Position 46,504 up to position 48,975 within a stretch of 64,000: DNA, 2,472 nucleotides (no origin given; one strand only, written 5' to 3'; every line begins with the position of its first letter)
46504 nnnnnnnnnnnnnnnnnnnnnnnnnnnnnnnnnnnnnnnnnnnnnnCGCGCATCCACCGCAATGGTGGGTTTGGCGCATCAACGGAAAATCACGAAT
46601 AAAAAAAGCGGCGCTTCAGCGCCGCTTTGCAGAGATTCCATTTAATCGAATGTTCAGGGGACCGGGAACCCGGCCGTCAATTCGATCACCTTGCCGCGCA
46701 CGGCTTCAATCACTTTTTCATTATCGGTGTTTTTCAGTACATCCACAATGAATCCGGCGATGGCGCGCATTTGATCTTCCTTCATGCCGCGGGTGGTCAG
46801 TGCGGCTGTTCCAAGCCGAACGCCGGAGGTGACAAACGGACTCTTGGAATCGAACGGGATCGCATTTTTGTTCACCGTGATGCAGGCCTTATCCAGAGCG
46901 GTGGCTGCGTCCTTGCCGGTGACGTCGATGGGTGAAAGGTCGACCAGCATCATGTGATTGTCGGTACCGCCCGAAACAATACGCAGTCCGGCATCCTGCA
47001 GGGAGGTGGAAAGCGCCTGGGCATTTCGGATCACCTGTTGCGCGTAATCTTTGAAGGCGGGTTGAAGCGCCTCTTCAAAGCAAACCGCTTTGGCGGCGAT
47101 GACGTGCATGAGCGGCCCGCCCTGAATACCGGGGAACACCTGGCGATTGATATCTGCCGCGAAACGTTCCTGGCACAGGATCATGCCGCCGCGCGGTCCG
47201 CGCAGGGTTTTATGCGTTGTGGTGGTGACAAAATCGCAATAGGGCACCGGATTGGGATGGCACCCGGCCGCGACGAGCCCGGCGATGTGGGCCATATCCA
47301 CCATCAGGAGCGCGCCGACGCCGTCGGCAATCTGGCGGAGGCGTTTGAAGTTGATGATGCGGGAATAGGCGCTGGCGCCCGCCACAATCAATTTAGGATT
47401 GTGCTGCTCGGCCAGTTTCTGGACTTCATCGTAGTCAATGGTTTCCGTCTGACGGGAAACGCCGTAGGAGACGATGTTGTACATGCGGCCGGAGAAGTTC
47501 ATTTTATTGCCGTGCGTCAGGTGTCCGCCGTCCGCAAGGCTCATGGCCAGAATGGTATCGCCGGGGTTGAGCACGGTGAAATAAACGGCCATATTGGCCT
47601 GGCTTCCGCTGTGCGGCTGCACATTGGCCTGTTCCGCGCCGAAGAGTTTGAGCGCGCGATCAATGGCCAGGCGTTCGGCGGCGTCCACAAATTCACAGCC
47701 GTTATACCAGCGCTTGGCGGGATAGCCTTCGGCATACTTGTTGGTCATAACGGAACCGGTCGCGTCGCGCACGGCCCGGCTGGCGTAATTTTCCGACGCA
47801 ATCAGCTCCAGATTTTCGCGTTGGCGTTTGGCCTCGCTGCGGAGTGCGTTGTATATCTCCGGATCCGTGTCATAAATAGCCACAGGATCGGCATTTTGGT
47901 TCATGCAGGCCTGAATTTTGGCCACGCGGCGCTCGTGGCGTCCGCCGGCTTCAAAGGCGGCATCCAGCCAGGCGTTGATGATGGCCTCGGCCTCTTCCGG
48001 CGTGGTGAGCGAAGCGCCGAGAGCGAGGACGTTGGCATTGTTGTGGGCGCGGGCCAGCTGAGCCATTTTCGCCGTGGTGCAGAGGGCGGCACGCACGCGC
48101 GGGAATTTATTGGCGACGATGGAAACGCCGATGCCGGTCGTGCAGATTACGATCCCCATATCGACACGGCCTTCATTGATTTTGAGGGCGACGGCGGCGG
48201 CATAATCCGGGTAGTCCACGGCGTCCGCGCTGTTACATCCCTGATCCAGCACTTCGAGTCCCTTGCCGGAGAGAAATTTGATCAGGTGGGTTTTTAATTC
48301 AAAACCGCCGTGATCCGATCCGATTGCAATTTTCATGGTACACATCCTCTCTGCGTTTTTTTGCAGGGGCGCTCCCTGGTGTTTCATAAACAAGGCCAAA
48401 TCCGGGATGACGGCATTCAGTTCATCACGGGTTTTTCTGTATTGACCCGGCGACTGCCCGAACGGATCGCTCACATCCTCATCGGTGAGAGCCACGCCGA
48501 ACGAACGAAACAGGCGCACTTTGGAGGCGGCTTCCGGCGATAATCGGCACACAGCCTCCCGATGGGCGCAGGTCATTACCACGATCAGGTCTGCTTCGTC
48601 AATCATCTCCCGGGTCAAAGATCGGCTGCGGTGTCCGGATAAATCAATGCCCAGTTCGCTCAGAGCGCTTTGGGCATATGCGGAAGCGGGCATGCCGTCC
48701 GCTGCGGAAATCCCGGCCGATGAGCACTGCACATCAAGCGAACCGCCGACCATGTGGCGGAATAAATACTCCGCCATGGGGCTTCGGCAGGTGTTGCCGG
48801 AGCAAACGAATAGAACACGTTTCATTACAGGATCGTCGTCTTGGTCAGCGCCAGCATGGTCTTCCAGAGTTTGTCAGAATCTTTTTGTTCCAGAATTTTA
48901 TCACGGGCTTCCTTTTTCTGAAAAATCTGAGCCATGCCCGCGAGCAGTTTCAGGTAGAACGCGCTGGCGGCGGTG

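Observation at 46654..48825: Single ORF fusing a low-molecular-weight tyrosine phosphatase, RpiB and full-length serine hydroxymethyltransferase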

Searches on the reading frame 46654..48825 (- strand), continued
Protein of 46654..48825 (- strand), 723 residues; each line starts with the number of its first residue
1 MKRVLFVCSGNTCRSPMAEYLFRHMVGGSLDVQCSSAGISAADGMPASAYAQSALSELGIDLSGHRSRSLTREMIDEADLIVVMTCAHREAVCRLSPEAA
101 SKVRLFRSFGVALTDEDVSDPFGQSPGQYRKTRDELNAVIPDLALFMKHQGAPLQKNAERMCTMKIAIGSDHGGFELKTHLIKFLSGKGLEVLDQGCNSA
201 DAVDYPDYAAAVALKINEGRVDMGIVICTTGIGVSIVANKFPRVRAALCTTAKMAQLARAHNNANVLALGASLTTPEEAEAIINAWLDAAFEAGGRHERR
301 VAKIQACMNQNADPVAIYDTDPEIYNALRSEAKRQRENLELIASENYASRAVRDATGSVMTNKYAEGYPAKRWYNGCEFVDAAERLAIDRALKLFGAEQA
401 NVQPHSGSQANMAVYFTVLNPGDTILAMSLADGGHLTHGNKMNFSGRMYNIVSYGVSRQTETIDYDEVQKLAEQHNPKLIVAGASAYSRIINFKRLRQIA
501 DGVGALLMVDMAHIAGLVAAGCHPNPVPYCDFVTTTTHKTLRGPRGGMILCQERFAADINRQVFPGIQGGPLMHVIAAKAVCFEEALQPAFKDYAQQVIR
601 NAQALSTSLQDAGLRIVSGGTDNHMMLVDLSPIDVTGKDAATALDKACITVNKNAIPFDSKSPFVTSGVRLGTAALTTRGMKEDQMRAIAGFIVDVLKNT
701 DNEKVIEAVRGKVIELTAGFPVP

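Call 49: predict_structure(alignment_id=A4)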
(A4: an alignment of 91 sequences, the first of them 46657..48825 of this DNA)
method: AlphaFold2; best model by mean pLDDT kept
length: 723 residues; sequences in the alignment: 91
mean_pLDDT: 88.3   pTM: 0.63
mean pLDDT of the five models: 88.3, 88.0, 87.3, 85.7, 85.0
residues with pLDDT >= 90: 473; 70-90: 178; 50-70: 56; < 50: 16
segments of 3 or more residues with pLDDT < 50: 151-162
pLDDT, mean of each block of 10 residues (from residue 1): 92 96 83 93 95 96 96 95 96 94 88 76 92 93 83 33 80 94 93 90 87 85 95 92 89 94 94 95 94 75 65 65 83 91 83 86 56 63 93 97 89 91 91 77 74 91 96 97 88 97 97 95 97 95 93 92 61 89 96 97 97 93 93 92 97 87 81 93 98 97 98 90 78
secondary structure, 60 per line:
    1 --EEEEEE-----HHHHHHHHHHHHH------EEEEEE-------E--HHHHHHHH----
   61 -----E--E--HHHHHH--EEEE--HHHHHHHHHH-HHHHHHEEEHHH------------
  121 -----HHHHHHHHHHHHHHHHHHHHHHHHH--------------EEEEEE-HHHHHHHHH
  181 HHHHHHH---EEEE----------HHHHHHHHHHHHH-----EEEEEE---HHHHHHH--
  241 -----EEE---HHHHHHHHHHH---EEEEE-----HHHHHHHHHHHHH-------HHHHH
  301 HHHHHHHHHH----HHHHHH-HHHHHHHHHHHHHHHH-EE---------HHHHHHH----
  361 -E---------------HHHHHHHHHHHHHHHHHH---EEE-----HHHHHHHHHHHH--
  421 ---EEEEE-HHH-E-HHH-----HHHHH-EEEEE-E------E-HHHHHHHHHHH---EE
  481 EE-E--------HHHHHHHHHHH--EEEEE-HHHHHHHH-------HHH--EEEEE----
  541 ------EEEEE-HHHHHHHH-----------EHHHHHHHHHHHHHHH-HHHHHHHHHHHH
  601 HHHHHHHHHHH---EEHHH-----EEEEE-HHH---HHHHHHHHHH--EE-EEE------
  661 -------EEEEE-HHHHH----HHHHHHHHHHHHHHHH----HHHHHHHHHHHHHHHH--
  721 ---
elements in order (helices of 4 or more, strands of 3 or more residues): E3-8 H14-26 E33-38 H49-56 H72-77 E80-83 H86-95 H97-102 E103-105 H126-150 E165-170 H172-187 E191-194 H205-217 E223-228 H232-238 E246-248 H252-262 E266-270 H276-288 H296-310 H315-320 H322-337 H350-356 H378-395 E399-401 H407-418 E424-428 H444-448 E450-454 H465-475 E479-482 H493-503 E506-510 H512-519 E532-536 E547-551 H553-560 H573-587 H589-611 E625-629 H637-646 E652-654 E668-672 H674-678 H683-698 H703-718

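Call 51: list_cluster_members(proteins=[window:46657-48825:-, P0001])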
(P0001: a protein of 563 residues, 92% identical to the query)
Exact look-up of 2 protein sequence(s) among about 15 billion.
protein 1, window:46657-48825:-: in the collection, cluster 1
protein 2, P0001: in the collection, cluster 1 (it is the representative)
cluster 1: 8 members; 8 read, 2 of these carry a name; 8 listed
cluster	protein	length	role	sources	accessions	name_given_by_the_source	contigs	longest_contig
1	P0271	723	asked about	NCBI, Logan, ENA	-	-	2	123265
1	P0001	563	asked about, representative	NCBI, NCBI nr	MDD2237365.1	MAG: ribose 5-phosphate isomerase B [Kiritimatiellae bacterium] | ribose 5-phosphate isomerase B [Kiritimatiellia bacterium]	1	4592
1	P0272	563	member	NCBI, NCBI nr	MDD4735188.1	MAG: ribose 5-phosphate isomerase B [Kiritimatiellae bacterium] | ribose 5-phosphate isomerase B [Kiritimatiellia bacterium]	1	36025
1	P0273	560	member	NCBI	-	-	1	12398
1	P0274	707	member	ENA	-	-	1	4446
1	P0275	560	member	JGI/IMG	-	-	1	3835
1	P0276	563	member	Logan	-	-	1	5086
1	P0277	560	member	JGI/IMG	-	-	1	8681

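Call 53: find_encoding_contigs(protein=P0271, flank=1500, max_places=6)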
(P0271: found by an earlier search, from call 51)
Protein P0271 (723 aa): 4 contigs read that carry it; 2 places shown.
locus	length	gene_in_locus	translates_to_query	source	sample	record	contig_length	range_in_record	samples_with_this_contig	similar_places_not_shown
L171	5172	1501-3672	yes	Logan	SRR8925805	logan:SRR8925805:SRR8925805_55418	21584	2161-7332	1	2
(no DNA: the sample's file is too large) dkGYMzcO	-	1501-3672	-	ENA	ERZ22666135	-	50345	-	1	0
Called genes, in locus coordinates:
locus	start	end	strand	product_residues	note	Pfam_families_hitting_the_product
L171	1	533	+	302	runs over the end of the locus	PF01040:UbiA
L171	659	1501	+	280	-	PF02591:Zn_ribbon_9, PF00359:PTS_EIIA_2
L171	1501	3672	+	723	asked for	PF01451:LMWPc, PF02502:LacAB_rpiB, PF00464:SHMT, PF00155:Aminotran_1_2, PF01212:Beta_elim_lyase (weak)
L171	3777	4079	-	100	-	PF01740:STAS, PF13466:STAS_2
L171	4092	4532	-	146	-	-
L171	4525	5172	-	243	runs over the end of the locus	PF00005:ABC_tran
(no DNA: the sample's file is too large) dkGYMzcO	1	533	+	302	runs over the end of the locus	PF01040:UbiA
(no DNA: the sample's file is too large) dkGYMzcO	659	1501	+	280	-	PF02591:Zn_ribbon_9, PF00359:PTS_EIIA_2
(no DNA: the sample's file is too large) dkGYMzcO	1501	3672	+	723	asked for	PF01451:LMWPc, PF02502:LacAB_rpiB, PF00464:SHMT, PF00155:Aminotran_1_2, PF01212:Beta_elim_lyase (weak)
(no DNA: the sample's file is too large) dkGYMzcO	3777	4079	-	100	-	PF01740:STAS, PF13466:STAS_2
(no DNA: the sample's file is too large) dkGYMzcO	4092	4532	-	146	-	-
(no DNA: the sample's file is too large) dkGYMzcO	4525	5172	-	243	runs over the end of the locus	PF00005:ABC_tran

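Call 54: find_encoding_contigs(protein=P0274, flank=1500, max_places=4)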
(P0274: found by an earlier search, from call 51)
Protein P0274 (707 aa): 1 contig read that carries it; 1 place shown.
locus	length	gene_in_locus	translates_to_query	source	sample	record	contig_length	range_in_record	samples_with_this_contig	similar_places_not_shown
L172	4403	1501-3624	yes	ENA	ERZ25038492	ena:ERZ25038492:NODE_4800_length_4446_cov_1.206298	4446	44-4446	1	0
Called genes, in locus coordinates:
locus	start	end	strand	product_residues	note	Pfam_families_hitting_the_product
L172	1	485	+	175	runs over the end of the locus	?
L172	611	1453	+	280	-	PF02591:Zn_ribbon_9, PF00359:PTS_EIIA_2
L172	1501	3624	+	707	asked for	PF01451:LMWPc, PF02502:LacAB_rpiB, PF00464:SHMT, PF00155:Aminotran_1_2, PF01212:Beta_elim_lyase (weak)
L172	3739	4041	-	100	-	PF01740:STAS, PF13466:STAS_2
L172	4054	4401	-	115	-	?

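Call 60: search_protein_families(library=pfam, proteins=[L017:3878-6169:+, L007:3962-6160:+, L037:2813-4615:+], max_evalue=0.00001)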
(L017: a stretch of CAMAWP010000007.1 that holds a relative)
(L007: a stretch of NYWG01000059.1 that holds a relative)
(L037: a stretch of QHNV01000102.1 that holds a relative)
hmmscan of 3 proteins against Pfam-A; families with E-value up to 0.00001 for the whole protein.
L017:3878-6169:+ (764 aa): 4 families
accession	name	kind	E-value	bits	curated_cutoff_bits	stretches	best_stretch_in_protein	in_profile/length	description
PF00464.25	SHMT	-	7.6e-166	552.1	27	1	359-733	3-399/399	Serine hydroxymethyltransferase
PF02502.23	LacAB_rpiB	-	8.5e-58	194.7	24.7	1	210-346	2-138/138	Ribose/Galactose Isomerase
PF01451.26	LMWPc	-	1.7e-28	100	23.2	1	45-184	1-141/144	Low molecular weight phosphotyrosine protein phosphatase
PF01212.27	Beta_elim_lyase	-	2.9e-07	30.5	27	1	429-692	39-273/288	Beta-eliminating lyase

L007:3962-6160:+ (733 aa): 4 families
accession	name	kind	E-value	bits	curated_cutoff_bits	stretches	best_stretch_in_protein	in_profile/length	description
PF00464.25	SHMT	-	1.3e-164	548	27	1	326-702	1-399/399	Serine hydroxymethyltransferase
PF02502.23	LacAB_rpiB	-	3.6e-56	189.4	24.7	1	178-316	1-138/138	Ribose/Galactose Isomerase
PF01451.26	LMWPc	-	1.1e-29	103.9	23.2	1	14-156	1-143/144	Low molecular weight phosphotyrosine protein phosphatase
PF01212.27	Beta_elim_lyase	-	9.2e-07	28.9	27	1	398-662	39-274/288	Beta-eliminating lyase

L037:2813-4615:+ (601 aa): 4 families
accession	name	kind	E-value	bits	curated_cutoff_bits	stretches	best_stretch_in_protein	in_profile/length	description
PF00464.25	SHMT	-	1.3e-167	557.9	27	1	195-570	2-399/399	Serine hydroxymethyltransferase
PF01451.26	LMWPc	-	2.6e-28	99.5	23.2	1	5-144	1-141/144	Low molecular weight phosphotyrosine protein phosphatase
PF00155.27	Aminotran_1_2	-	3.7e-11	43.3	19.7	1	270-559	53-355/361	Aminotransferase class I and II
PF01212.27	Beta_elim_lyase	-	6.5e-06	26.1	27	0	266-529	39-273/288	Beta-eliminating lyase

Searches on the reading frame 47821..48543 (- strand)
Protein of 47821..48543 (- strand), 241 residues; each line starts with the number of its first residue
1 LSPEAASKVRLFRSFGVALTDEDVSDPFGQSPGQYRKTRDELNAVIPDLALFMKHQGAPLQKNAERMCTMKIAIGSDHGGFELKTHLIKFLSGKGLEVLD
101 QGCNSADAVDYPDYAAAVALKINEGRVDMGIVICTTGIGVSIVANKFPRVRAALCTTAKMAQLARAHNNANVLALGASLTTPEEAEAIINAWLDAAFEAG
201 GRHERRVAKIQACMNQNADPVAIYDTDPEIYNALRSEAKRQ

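Call 22: find_related_loci(query=A3, collection=metagenome_contigs, flank=2500)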
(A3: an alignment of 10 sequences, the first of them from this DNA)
Query A3 (241 aa) in metagenome_contigs; peptide patterns used: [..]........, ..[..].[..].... (x = any residue, [..] = any of these).
600 stretches matched a pattern (row limit reached: there are more); 597 encode a relative of the query (tblastn E <= 1e-3); the best 80 are kept; 80 distinct loci.
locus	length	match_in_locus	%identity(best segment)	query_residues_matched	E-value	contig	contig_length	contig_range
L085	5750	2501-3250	50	3-241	5e-77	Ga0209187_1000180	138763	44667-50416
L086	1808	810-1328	62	69-241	1e-71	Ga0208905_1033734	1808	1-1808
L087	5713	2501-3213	53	3-240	2e-60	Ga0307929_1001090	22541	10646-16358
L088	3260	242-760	54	70-241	6e-60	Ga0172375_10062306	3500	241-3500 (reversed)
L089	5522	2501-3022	52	69-241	1e-58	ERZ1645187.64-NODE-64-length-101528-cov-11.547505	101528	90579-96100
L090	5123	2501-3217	43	1-241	2e-55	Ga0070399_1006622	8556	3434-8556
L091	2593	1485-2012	52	66-241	7e-56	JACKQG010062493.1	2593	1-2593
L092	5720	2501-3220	42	1-241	3e-54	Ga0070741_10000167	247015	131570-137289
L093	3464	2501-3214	43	1-241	1e-54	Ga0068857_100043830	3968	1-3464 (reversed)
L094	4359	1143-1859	42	1-241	6e-54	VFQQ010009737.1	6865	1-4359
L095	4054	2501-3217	41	1-241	2e-53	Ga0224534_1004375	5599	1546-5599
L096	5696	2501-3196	44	1-230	1e-52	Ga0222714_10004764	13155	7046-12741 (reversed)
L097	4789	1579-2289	43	1-240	1e-52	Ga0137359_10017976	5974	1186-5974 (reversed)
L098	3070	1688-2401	43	1-241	1e-52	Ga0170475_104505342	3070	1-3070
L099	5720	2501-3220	51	1-241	3e-81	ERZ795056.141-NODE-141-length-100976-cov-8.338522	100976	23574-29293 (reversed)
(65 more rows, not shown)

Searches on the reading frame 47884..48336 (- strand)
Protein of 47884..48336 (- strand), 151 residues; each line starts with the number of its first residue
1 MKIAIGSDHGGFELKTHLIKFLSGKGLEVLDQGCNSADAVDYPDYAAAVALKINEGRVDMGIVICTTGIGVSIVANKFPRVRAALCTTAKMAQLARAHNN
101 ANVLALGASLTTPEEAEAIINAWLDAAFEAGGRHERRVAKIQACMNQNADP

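Call 40: search_solved_structures(query=window:47884-48336:-, max_evalue=0.00001, show_alignments=2)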
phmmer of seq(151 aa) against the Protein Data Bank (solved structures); distinct sequences matched with E-value up to 0.00001: 22.
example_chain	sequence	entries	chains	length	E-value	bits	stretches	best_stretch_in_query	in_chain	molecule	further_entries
3he8_A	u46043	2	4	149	4.2e-42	146.9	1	1-142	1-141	Ribose-5-phosphate isomerase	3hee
3ph3_A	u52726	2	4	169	6.6e-42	146.3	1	1-142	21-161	Ribose-5-phosphate isomerase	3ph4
1nn4_A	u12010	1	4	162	1.5e-39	138.6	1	2-144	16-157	Ribose 5-phosphate isomerase B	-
1o1x_A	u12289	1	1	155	2.9e-39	137.7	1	1-142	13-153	ribose-5-phosphate isomerase RpiB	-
2vvr_A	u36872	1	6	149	1.1e-38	135.8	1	2-144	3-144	RIBOSE-5-PHOSPHATE ISOMERASE B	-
3s5p_A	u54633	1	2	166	1.6e-37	132.1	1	1-144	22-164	Ribose 5-phosphate isomerase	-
6fxs_A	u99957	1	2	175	1.3e-31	112.9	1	2-145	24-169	Ribose 5-phosphate isomerase, putative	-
4em8_A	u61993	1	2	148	3.8e-31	111.4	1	3-141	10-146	Ribose 5-phosphate isomerase B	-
6fxw_A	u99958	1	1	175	4.1e-29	104.8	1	2-144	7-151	Putative ribose 5-phosphate isomerase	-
6mu0_A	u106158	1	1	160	6.7e-29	104.1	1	3-141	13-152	Probable ribose-5-phosphate isomerase B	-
6fxl_A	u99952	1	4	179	8.5e-29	103.8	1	2-145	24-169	Ribose 5-phosphate isomerase, putative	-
3k7o_A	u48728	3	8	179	1.2e-28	103.3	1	2-145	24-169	Ribose 5-phosphate isomerase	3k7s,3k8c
3m1p_A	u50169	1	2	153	1.6e-27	99.6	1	2-144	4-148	Ribose 5-phosphate isomerase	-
3k7p_A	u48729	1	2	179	2.2e-27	99.2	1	2-145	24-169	Ribose 5-phosphate isomerase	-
2vvo_A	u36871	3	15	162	5.5e-24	88.2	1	1-139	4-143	RIBOSE-5-PHOSPHATE ISOMERASE B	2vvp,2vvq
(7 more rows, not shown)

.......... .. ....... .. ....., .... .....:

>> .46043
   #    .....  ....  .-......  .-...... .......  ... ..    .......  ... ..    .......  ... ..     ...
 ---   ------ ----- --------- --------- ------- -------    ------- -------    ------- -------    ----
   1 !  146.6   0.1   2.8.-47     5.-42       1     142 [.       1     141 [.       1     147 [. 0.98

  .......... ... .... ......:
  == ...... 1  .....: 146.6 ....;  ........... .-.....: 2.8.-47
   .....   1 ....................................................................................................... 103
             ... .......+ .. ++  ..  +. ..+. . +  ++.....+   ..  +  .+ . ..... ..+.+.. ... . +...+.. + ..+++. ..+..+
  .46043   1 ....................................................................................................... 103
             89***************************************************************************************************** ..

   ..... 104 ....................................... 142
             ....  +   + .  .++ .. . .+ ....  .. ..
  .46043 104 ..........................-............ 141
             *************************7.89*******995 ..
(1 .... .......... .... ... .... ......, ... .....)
